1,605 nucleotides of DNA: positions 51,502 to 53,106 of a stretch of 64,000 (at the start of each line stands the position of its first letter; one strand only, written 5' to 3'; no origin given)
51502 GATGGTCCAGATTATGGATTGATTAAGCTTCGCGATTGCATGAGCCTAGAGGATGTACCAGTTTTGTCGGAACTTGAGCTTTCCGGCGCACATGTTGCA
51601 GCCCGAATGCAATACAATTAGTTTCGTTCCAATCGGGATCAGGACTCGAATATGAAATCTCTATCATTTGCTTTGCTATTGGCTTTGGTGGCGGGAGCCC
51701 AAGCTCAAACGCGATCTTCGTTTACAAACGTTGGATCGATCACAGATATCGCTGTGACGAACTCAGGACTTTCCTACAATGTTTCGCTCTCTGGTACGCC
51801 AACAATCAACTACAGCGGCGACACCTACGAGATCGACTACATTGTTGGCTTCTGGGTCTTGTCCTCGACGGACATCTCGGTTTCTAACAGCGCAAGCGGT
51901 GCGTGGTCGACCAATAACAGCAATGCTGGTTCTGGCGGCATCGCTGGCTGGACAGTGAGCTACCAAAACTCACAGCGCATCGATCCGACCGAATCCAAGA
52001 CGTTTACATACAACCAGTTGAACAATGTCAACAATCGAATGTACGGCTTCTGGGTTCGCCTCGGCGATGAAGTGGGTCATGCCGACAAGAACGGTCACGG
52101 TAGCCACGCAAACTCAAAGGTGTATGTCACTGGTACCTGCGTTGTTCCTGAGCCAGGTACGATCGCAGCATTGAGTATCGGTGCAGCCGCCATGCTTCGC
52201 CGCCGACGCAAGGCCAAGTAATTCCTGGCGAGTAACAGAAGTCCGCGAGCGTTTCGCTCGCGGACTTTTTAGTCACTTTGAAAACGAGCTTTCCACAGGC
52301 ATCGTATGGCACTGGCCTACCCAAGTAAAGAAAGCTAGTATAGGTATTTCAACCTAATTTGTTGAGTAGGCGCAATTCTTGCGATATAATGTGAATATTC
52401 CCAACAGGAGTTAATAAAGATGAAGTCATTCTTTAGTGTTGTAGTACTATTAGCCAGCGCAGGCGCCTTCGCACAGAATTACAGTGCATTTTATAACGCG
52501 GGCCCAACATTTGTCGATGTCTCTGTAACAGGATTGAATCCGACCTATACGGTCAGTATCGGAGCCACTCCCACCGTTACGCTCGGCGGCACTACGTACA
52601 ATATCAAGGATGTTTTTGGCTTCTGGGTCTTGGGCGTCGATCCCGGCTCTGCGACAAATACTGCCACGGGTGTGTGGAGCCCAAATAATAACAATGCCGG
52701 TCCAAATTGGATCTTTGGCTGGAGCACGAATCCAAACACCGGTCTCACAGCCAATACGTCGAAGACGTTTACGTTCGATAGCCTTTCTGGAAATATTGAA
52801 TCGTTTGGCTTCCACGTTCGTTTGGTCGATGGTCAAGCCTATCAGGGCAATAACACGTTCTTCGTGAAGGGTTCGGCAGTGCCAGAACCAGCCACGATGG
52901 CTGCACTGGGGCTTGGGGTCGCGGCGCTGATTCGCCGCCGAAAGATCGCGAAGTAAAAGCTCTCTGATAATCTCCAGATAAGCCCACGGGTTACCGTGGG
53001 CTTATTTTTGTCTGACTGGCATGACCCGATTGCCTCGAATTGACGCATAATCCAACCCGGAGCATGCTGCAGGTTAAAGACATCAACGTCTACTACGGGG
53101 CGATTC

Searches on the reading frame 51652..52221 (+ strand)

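Call 46: search_protein_families(library=pfam, proteins=[window:51652-52221:+], max_evalue=0.1)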
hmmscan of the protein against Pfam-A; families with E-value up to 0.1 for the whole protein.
window:51652-52221:+ (189 aa): 1 family
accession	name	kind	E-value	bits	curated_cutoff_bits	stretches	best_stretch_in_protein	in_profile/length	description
PF07589.16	PEP-CTERM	-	4.9e-05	23.7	20.7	1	165-186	2-24/24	PEP-CTERM motif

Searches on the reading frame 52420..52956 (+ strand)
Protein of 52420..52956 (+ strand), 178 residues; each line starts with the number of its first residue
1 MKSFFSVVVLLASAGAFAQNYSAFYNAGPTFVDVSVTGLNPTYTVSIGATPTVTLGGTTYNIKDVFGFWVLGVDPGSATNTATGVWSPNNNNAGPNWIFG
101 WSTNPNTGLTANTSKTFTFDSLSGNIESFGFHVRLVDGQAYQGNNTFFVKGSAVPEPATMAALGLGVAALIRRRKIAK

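Call 46: search_protein_families(library=pfam, proteins=[window:52420-52956:+], max_evalue=0.1)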
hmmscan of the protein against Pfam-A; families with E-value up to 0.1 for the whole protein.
window:52420-52956:+ (178 aa): 1 family
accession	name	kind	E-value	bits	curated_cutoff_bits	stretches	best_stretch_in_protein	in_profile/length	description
PF07589.16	PEP-CTERM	-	3e-07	30.7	20.7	1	153-175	1-24/24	PEP-CTERM motif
